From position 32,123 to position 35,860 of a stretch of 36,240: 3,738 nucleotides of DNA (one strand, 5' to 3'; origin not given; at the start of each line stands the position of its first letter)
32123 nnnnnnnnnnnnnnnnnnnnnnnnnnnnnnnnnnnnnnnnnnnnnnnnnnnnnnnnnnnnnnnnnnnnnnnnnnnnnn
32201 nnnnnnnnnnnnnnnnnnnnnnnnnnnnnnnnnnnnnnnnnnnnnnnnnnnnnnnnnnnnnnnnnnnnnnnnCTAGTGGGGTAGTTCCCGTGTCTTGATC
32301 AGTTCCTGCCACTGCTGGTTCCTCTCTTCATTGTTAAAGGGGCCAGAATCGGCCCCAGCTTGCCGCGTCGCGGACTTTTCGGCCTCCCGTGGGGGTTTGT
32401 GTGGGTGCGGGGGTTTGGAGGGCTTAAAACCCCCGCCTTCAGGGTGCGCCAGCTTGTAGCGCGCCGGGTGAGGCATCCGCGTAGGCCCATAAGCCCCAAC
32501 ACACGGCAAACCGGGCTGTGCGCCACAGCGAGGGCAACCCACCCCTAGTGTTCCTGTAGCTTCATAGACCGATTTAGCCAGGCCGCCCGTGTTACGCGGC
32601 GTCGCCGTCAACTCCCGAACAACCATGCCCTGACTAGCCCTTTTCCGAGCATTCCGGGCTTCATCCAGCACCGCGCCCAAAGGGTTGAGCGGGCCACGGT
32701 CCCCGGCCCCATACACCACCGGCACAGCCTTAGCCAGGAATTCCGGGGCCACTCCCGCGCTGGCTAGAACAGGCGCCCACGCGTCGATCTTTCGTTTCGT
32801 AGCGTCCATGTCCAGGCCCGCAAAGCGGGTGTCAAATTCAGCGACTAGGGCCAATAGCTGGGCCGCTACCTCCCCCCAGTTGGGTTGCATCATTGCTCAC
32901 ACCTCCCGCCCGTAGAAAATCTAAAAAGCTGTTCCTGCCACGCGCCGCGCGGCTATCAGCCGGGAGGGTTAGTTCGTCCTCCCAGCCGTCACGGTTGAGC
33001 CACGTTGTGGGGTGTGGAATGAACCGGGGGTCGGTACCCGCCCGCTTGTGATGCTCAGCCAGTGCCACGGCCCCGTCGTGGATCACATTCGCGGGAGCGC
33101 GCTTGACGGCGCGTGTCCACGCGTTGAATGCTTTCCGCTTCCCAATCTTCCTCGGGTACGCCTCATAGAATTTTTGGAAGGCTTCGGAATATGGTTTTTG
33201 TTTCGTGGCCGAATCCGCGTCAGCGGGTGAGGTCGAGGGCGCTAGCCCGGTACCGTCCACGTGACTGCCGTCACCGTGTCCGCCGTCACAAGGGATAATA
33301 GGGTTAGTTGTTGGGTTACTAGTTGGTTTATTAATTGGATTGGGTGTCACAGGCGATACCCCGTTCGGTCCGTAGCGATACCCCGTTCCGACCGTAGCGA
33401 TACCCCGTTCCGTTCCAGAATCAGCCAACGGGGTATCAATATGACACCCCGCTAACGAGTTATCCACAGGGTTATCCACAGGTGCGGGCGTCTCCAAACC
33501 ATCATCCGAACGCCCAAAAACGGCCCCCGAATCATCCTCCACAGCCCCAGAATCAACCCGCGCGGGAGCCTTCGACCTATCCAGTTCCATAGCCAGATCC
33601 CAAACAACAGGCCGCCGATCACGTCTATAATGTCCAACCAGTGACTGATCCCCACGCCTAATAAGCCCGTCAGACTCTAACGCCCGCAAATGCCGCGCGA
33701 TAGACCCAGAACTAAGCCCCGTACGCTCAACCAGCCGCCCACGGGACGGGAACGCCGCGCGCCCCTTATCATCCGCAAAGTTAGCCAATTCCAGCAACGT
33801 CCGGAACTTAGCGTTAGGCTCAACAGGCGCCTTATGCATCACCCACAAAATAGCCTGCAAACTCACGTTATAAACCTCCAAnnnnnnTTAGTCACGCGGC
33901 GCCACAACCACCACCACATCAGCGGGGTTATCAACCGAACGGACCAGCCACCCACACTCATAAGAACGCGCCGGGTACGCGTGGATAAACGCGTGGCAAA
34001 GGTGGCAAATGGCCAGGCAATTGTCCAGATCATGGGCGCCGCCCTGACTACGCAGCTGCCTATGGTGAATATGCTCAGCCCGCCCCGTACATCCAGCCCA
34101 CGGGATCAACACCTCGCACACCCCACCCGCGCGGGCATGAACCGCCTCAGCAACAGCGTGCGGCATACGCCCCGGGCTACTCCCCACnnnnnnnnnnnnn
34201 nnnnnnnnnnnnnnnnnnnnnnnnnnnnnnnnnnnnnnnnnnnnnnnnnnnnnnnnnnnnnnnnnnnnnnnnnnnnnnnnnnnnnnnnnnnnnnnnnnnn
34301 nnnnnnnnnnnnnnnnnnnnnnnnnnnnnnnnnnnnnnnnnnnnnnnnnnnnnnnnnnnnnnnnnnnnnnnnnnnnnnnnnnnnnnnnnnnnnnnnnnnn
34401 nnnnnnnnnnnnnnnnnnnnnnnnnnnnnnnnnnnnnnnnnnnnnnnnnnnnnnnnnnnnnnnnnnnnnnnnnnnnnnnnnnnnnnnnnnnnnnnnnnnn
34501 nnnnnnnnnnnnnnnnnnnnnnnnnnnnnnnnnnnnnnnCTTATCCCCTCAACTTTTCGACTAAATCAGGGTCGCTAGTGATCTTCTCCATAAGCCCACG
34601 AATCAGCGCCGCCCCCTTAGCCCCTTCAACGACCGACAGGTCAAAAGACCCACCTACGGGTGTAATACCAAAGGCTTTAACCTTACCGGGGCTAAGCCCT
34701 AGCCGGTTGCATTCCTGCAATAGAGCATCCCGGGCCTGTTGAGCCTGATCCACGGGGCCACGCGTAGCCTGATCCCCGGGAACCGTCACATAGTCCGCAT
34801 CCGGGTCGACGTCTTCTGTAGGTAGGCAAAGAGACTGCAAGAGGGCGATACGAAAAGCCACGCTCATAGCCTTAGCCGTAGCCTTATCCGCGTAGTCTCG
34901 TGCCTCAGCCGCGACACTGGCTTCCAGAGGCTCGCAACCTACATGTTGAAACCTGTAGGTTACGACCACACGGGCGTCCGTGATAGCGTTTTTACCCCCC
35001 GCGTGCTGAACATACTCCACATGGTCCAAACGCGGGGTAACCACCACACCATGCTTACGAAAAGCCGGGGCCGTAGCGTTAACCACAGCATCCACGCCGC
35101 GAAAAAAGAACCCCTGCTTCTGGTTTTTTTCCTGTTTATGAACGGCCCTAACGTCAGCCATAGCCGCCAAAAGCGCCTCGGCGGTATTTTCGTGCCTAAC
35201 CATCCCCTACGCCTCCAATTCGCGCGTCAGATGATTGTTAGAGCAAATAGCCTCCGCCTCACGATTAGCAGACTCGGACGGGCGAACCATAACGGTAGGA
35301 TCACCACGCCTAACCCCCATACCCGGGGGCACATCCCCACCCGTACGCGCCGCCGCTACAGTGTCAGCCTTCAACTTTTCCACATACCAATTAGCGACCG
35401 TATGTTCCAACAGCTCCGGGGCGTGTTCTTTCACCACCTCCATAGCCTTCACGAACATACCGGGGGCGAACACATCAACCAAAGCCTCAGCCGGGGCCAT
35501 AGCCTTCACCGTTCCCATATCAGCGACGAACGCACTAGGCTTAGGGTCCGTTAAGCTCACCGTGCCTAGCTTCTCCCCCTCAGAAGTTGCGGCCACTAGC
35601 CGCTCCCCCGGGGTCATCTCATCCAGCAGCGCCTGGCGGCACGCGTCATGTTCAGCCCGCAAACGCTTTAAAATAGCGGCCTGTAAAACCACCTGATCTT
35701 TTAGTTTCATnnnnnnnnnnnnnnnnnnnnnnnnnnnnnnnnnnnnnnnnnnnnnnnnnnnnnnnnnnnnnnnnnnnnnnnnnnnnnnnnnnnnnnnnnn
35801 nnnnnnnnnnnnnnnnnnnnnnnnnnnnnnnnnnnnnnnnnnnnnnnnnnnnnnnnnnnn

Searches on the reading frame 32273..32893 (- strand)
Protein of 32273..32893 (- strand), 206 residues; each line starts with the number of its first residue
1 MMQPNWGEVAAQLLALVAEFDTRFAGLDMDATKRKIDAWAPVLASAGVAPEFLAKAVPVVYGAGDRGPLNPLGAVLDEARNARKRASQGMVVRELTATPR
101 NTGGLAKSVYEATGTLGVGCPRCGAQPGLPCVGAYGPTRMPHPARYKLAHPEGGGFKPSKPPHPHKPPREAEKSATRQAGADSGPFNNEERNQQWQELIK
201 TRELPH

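Call 90: search_protein_families(library=pfam, proteins=[window:32273-32893:-], max_evalue=0.001)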
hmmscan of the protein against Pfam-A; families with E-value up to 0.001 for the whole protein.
window:32273-32893:- (206 aa): 1 family
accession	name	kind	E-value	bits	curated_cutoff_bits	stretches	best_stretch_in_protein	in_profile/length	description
PF24623.2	Phage_zn_bind_8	-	2.2e-08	34.1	24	1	114-150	8-46/57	Putative DNA-binding phage zinc finger domain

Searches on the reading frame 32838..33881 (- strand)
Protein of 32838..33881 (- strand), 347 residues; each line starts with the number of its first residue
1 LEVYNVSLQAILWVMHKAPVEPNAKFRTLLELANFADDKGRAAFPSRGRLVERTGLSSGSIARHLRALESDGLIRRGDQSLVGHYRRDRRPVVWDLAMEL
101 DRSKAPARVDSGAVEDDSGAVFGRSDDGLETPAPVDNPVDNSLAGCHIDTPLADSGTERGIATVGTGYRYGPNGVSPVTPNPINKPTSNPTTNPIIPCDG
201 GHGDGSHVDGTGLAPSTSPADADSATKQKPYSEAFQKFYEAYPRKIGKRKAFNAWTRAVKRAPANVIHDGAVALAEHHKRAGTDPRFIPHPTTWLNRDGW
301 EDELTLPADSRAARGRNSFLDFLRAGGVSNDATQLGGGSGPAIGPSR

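Call 73: search_protein_families(library=phrogs, proteins=[window:32838-33881:-], max_evalue=0.00001)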
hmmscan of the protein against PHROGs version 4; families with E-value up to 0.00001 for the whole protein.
window:32838-33881:- (347 aa): 7 families
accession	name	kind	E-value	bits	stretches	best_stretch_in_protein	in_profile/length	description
phrog_270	-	DNA, RNA and nucleotide metabolism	2e-36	127.2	1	27-315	51-261/383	replication initiation protein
phrog_1032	-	DNA, RNA and nucleotide metabolism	4.7e-18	67.2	1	6-117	1-114/281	replication initiation protein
phrog_9474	-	DNA, RNA and nucleotide metabolism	1.7e-17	64.9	1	218-315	162-260/288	replication initiation protein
phrog_9327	-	DNA, RNA and nucleotide metabolism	6.9e-14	53.1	1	217-313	156-251/276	primosomal protein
phrog_16304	-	unknown function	3.5e-10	41.2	1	227-312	139-233/244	-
phrog_391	-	DNA, RNA and nucleotide metabolism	1.1e-06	29.6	1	7-87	2-81/298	replication initiation O-like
phrog_10293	-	unknown function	1.4e-06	29.1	1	225-313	7-93/185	-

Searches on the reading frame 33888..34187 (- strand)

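Call 90: search_protein_families(library=pfam, proteins=[window:33888-34187:-], max_evalue=0.001)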
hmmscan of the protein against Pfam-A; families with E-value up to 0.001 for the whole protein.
window:33888-34187:- (99 aa): 1 family
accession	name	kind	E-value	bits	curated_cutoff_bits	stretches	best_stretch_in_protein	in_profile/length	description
PF01844.29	HNH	-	2.9e-06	27.8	21.4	1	37-66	13-42/47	HNH endonuclease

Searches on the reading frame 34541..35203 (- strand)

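Call 73: search_protein_families(library=phrogs, proteins=[window:34541-35203:-], max_evalue=0.00001)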
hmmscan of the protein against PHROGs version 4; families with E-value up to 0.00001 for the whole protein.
window:34541-35203:- (220 aa): 3 families
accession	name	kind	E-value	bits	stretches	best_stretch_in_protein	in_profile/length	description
phrog_155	-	DNA, RNA and nucleotide metabolism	3.5e-25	90.2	1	6-158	67-213/308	Erf-like ssDNA annealing protein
phrog_21649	-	unknown function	9.1e-20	72.1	1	12-157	47-193/351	-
phrog_34331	-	unknown function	2.2e-08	35.1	1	13-147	32-169/239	-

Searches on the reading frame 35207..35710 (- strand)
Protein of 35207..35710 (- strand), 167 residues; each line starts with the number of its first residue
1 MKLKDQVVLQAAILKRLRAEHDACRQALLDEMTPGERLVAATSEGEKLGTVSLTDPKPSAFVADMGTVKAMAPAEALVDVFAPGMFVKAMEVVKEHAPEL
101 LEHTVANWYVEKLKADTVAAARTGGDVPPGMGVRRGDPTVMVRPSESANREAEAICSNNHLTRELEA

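Call 73: search_protein_families(library=phrogs, proteins=[window:35207-35710:-], max_evalue=0.00001)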
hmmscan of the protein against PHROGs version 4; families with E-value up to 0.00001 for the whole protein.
window:35207-35710:- (167 aa): 1 family
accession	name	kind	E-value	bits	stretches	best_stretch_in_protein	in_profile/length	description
phrog_29726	-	unknown function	5.3e-12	47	1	5-152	28-182/207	-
